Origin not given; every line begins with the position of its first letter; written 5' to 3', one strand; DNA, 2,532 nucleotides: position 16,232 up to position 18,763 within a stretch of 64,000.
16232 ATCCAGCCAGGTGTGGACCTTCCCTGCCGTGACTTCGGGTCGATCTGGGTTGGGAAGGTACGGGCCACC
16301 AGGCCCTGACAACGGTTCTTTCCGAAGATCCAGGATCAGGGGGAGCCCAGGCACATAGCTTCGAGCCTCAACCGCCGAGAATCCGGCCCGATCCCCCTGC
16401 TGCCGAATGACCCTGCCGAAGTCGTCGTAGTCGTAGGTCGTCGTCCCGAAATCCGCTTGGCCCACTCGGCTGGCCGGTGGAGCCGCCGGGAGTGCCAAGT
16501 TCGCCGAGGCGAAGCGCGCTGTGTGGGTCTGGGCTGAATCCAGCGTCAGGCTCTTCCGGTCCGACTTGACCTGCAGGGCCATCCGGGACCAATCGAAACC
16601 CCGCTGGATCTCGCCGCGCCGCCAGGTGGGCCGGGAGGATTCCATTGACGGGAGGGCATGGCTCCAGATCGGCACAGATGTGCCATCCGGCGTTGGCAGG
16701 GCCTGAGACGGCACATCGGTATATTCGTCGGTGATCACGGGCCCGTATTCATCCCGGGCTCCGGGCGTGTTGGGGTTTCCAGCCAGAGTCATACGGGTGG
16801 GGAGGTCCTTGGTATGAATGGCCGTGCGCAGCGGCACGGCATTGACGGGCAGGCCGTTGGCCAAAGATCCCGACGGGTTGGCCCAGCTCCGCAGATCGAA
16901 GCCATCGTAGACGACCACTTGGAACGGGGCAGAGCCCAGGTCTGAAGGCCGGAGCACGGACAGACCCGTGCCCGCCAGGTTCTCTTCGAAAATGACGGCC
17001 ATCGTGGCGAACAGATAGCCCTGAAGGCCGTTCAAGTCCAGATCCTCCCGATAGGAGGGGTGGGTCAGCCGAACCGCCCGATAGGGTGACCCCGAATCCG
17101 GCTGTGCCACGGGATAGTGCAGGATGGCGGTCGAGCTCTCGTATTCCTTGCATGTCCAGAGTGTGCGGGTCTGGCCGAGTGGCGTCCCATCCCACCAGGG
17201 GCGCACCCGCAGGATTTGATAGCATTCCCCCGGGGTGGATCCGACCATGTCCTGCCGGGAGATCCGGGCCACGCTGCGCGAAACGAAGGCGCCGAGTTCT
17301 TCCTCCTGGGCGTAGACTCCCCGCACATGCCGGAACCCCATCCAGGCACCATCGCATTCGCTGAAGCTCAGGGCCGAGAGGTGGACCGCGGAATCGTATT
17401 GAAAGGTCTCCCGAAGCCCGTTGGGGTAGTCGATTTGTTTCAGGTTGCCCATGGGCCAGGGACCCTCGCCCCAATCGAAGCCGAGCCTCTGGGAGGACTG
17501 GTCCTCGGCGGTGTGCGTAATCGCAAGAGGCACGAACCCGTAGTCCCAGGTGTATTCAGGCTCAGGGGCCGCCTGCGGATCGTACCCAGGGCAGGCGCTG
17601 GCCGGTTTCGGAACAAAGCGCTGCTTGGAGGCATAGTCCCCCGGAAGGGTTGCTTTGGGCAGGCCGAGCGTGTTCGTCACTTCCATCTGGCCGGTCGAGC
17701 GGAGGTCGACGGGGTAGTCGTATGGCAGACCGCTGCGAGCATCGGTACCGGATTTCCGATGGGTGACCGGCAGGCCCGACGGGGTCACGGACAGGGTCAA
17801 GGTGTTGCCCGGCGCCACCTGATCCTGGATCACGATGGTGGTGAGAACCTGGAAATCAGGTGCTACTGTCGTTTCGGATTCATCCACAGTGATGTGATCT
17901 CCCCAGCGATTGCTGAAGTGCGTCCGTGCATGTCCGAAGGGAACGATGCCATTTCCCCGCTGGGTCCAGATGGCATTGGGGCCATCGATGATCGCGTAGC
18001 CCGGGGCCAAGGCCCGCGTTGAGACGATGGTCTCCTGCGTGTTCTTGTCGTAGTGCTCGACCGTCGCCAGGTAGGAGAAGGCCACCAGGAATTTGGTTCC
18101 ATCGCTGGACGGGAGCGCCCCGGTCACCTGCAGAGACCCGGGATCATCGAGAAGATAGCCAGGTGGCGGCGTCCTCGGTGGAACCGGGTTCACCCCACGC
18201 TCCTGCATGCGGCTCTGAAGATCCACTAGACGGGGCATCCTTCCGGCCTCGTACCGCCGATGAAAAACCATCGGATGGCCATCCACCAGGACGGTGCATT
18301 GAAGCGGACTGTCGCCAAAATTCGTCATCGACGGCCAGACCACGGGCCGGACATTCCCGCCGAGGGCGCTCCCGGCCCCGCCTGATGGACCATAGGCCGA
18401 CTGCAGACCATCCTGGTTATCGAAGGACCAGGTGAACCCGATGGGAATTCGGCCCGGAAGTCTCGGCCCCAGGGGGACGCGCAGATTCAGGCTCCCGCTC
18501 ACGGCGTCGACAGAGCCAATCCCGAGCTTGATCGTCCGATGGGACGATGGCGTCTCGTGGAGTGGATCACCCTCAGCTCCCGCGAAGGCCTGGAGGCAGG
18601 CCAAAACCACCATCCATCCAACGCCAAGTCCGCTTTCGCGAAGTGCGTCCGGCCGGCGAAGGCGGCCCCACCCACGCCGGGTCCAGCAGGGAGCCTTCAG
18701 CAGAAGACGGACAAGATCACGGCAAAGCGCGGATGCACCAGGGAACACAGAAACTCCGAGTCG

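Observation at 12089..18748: RHS/YD polymorphic toxin with a Sec-type leader and no PAAR, VgrG/T6SS, TpsB or Tc partner in view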

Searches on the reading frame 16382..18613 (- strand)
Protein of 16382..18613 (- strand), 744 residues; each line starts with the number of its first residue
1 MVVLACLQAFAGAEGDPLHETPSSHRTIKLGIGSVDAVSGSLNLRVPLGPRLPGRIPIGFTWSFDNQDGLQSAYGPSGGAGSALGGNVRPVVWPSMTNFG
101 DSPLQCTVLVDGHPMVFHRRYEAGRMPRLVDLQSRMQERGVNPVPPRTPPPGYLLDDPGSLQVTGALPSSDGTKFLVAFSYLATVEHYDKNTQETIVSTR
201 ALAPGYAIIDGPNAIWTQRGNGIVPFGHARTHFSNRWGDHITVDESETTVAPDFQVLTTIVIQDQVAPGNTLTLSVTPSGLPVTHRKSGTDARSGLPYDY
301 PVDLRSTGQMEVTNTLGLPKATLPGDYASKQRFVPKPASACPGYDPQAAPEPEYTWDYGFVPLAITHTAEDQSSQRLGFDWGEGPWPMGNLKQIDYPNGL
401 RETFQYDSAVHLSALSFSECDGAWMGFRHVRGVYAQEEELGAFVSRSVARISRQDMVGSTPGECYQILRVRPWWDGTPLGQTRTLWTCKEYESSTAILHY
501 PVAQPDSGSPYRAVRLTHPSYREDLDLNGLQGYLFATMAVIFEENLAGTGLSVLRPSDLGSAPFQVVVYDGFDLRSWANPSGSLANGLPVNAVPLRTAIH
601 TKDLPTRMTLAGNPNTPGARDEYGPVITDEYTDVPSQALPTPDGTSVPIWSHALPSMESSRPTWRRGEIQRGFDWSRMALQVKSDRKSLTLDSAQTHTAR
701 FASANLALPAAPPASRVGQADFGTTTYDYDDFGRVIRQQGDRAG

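Call 10: find_homologous_proteins(query=window:16382-18613:-, max_evalue=0.001)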
Query seq(744 aa) (744 aa): 2 proteins with E <= 0.001 among 8000 candidates.
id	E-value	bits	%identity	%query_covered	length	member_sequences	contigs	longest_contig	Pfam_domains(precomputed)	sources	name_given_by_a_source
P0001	2.9e-183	629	47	100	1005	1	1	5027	PF05593.20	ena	-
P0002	1.5e-160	554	58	58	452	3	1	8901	-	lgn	-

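Call 14: find_encoding_contigs(protein=P0002, flank=10000)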
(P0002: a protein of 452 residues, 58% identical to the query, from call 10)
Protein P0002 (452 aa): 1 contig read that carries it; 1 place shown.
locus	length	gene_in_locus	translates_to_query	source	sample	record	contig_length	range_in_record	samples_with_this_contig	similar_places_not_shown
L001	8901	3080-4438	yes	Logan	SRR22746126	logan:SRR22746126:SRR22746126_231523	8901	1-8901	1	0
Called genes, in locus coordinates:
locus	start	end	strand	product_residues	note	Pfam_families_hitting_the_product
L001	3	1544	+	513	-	?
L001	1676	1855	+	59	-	-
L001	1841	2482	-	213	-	-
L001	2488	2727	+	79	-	PF13586:DDE_Tnp_1_2 (weak), PF01609:DDE_Tnp_1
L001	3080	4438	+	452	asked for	-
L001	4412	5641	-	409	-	PF14690:Zn_ribbon_ISL3 (weak), PF13542:HTH_Tnp_ISL3, PF01610:DDE_Tnp_ISL3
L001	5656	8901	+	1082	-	?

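Call 15: find_encoding_contigs(protein=P0001, flank=10000)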
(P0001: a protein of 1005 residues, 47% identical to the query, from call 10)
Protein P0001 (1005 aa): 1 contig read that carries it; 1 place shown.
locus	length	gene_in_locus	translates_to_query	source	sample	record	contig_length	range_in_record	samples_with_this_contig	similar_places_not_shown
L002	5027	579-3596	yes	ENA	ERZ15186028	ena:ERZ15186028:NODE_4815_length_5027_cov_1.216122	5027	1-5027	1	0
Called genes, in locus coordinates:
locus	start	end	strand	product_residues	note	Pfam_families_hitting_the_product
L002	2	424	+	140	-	?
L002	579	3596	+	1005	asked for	PF05593:RHS_repeat (faint)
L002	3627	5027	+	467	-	?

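Call 21: search_solved_structures(query=A1, max_evalue=1, show_alignments=2)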
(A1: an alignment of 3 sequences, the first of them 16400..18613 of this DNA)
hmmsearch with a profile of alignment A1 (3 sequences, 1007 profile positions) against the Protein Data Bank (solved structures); distinct sequences matched with E-value up to 1: 12.
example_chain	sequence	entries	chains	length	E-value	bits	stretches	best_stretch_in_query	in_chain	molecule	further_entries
5f9s_A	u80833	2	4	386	0.67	11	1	209-261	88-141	Serine--pyruvate aminotransferase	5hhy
2yob_A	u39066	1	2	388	0.67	11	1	209-261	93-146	SERINE--PYRUVATE AMINOTRANSFERASE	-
5ofy_A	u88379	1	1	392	0.68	11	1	209-261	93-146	Serine--pyruvate aminotransferase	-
1h0c_A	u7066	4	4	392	0.68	11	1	209-261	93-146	SERINE--GLYOXYLATE AMINOTRANSFERASE | Serine--pyruvate aminotransferase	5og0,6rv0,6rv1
7ns7_A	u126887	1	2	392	0.68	11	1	209-261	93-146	L-alanine:glyoxylate aminotransferase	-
4cbr_A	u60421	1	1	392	0.68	11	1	209-261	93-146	SERINE--PYRUVATE AMINOTRANSFERASE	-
1j04_A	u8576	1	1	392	0.68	11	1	209-261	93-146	alanine--glyoxylate aminotransferase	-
4kyo_A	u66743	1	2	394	0.69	11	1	209-261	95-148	Serine-pyruvate aminotransferase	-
4kxk_A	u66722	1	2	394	0.69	11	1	209-261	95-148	Serine--pyruvate aminotransferase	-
3r9a_A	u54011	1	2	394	0.69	11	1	209-261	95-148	Serine--pyruvate aminotransferase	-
4i8a_A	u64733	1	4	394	0.69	11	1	209-261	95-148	Serine-pyruvate aminotransferase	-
5luc_A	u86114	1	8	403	0.71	10.9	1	209-261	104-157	Serine--pyruvate aminotransferase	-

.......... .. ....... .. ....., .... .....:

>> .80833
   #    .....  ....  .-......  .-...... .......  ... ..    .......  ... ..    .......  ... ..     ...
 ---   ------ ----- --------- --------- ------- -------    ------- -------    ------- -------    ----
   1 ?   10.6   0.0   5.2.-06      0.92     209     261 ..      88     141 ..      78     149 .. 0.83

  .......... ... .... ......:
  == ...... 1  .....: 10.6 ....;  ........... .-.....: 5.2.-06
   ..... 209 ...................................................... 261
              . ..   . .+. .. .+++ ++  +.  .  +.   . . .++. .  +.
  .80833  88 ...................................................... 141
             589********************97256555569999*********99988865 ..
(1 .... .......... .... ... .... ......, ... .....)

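Call 38: search_protein_representatives(alignment_id=A1)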
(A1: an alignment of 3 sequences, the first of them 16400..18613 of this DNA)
Query: 3 sequences, 1007 profile positions. Proteins with E-value up to 0.001 (for the whole library): 98; up to 1e-10: 84; up to 1e-30: 54. The best 98 are listed.
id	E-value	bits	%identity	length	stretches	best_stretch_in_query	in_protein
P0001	0.0e+00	2009.6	-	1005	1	1-1007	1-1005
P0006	0.0e+00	1278.5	-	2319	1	2-1007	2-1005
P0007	6.1e-278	941.4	-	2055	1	9-1007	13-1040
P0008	5.8e-277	938.2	-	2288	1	24-1007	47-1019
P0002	1.5e-275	933.5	-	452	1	1-449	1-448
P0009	3.3e-176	604.7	-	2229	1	22-1006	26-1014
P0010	1.5e-158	546.2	-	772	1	6-760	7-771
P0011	3.3e-144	498.7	-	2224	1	8-1007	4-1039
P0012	2.0e-141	489.5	-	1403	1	8-1007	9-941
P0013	3.1e-135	469.0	-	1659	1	541-1007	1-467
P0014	2.0e-124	433.2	-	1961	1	29-1007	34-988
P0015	8.1e-122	424.6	-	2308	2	25-1007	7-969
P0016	7.0e-115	401.6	-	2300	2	313-1007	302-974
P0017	3.9e-113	395.8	-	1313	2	11-978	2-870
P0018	3.4e-112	392.8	-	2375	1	28-1007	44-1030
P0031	5.0e-76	273.0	-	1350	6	10-263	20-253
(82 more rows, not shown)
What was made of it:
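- Checked: They are a conserved domain (call 38).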

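Call 42: find_homologous_proteins(query=A2, max_evalue=0.00001)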
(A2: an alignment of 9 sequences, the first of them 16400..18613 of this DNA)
Query A2 (9 sequences) (738 aa, profile of the alignment): 6 proteins with E <= 0.00001 among 8000 candidates.
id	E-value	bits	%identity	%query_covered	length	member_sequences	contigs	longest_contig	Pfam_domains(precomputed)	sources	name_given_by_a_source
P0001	1.5e-212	726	46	100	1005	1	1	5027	PF05593.20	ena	-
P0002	1.4e-150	521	58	58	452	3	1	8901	-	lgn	-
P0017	3.4e-144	500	31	100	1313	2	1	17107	PF05593.20,PF25023.2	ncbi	-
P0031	1.1e-94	336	28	85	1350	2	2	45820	PF05593.20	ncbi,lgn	-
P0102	1.4e-86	310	28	81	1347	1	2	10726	PF05593.20,PF25023.2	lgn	-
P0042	2.0e-62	230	28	76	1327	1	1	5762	PF05593.20,PF25023.2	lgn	-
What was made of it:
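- Tried and rejected: The word-indexed protein search found only 2-6 relatives even when queried with a profile (calls 10, 42).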

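Call 44: list_cluster_members(proteins=[P0017, P0031])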
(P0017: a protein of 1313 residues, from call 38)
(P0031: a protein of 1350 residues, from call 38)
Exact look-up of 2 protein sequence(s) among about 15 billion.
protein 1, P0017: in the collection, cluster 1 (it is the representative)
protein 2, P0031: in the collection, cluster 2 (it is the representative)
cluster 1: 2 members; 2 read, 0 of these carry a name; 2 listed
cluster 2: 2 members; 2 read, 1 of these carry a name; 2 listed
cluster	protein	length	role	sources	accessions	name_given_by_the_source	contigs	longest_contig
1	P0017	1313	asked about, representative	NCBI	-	-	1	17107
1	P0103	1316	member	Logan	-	-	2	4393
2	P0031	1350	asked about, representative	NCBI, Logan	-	-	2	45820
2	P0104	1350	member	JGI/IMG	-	YD repeat-containing protein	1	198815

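Call 45: find_encoding_contigs(protein=P0031, flank=10000, max_places=2)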
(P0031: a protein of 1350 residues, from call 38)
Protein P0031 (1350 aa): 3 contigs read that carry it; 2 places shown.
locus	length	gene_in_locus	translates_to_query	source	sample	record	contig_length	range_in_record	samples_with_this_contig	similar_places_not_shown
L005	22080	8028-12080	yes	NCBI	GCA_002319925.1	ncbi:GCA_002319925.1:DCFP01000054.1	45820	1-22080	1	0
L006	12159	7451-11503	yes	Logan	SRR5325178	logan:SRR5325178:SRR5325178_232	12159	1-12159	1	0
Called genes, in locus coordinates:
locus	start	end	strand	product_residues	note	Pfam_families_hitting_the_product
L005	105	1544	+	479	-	PF00654:Voltage_CLC, PF00571:CBS (faint)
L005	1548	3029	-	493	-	PF00664:ABC_membrane, PF02463:SMC_N (weak), PF00005:ABC_tran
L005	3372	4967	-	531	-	PF00595:PDZ, PF13180:PDZ_2 (weak), PF17820:PDZ_6, PF03572:Peptidase_S41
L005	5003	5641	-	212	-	PF00625:Guanylate_kin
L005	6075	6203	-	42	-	-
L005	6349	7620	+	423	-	PF13356:Arm-DNA-bind_3, PF22022:Phage_int_M, PF00589:Phage_integrase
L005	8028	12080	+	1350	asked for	PF05593:RHS_repeat (faint)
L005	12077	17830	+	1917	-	-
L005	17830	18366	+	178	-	-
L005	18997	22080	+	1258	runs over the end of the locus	PF06739:SBBP (faint), PF08450:SGL (faint), PF20067:SSL_N (faint), PF01436:NHL, PF18887:MBG_3, PF18676:MBG_2, PF18887:MBG_3, PF18676:MBG_2, +4 more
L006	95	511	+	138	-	PF14489:QueF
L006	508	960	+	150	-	PF01288:HPPK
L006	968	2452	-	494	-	PF00664:ABC_membrane, PF02463:SMC_N, PF00005:ABC_tran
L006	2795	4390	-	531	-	PF00595:PDZ, PF13180:PDZ_2 (weak), PF17820:PDZ_6, PF03572:Peptidase_S41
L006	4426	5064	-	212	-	PF00625:Guanylate_kin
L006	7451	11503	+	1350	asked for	PF05593:RHS_repeat (faint)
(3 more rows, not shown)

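Call 46: find_encoding_contigs(protein=P0017, flank=10000, max_places=2)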
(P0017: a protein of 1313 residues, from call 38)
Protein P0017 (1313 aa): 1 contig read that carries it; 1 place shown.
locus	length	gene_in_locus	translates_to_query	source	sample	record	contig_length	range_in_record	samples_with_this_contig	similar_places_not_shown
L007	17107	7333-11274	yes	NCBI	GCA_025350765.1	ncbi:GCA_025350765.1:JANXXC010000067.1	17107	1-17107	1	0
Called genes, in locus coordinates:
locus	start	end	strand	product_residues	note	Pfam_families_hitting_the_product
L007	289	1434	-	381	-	PF04055:Radical_SAM, PF19288:CofH_C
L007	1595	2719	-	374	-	PF12679:ABC2_membrane_2, PF12698:ABC2_membrane_3, PF01061:ABC2_membrane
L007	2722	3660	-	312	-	PF00005:ABC_tran, PF13304:AAA_21, PF13732:DrrA1-3_C (weak)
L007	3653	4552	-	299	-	PF00005:ABC_tran, PF13304:AAA_21 (weak)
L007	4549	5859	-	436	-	PF25917:BSH_RND, PF25973:BSH_CzcB, PF25881:HH_YBHG, PF25876:HH_MFP_RND (weak)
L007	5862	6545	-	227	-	PF00440:TetR_N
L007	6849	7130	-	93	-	-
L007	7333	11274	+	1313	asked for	PF05593:RHS_repeat (faint), PF25023:TEN_YD-shell (faint)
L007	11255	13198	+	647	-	PF00801:PKD (faint), PF13927:Ig_3 (faint), PF18911:PKD_4, PF06832:BiPBP_C (faint), PF07679:I-set (faint)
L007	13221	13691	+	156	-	PF04978:MST (weak), PF12867:DinB_2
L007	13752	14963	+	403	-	PF02441:Flavoprotein, PF04127:DFP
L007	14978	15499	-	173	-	PF12867:DinB_2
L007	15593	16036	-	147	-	-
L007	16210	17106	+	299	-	?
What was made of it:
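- Relatives are often disrupted, by an ISL3 insertion in L001 and a frameshift in L007 (calls 14, 46).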

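Call 48: find_related_loci(query=A1, collection=genome_contigs, flank=10000)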
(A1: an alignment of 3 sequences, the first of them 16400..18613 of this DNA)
Query A1 (738 aa) in genome_contigs; peptide patterns used: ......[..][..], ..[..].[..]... (x = any residue, [..] = any of these).
28 stretches matched a pattern; 3 encode a relative of the query (tblastn E <= 1e-3); 3 distinct loci.
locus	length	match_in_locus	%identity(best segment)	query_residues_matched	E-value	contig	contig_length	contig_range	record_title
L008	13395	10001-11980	32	13-730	5e-74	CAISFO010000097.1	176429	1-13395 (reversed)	MAG: uncultured Holophagaceae bacterium isolate Umea2p3_bin-1388 genome assembly, contig: bin-1388:97/98, whole genome s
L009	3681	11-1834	29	126-738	1e-39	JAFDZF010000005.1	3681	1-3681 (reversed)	MAG: Bacteroidetes bacterium isolate SZAS-76 CK_MAG-21__5__length-3681, whole genome shotgun sequence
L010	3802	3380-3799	57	11-155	3e-36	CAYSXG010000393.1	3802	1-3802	MAG TPA_asm: uncultured Solibacteraceae bacterium isolate binchicken_co185_176 genome assembly, contig: NODE_60172_lengt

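Call 75: search_solved_structures(query=A2, max_evalue=10, show_alignments=3)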
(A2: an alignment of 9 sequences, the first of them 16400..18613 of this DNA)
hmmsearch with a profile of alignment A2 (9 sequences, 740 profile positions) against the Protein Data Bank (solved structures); distinct sequences matched with E-value up to 10: 0.

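Call 82: find_related_loci(query=A1, collection=metagenome_contigs, flank=10000)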
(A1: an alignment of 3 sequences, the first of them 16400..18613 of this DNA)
Query A1 (738 aa) in metagenome_contigs; peptide patterns used: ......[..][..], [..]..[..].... (x = any residue, [..] = any of these).
88 stretches matched a pattern; 5 encode a relative of the query (tblastn E <= 1e-3); 5 distinct loci.
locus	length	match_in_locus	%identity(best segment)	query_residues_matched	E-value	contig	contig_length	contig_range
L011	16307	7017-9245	55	4-738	0e+0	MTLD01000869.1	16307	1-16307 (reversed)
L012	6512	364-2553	46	11-738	0e+0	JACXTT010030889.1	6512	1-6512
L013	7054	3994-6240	43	9-735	4e-179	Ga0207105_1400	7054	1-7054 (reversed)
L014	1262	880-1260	98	1-127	4e-82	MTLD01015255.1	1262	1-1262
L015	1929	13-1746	33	84-690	1e-60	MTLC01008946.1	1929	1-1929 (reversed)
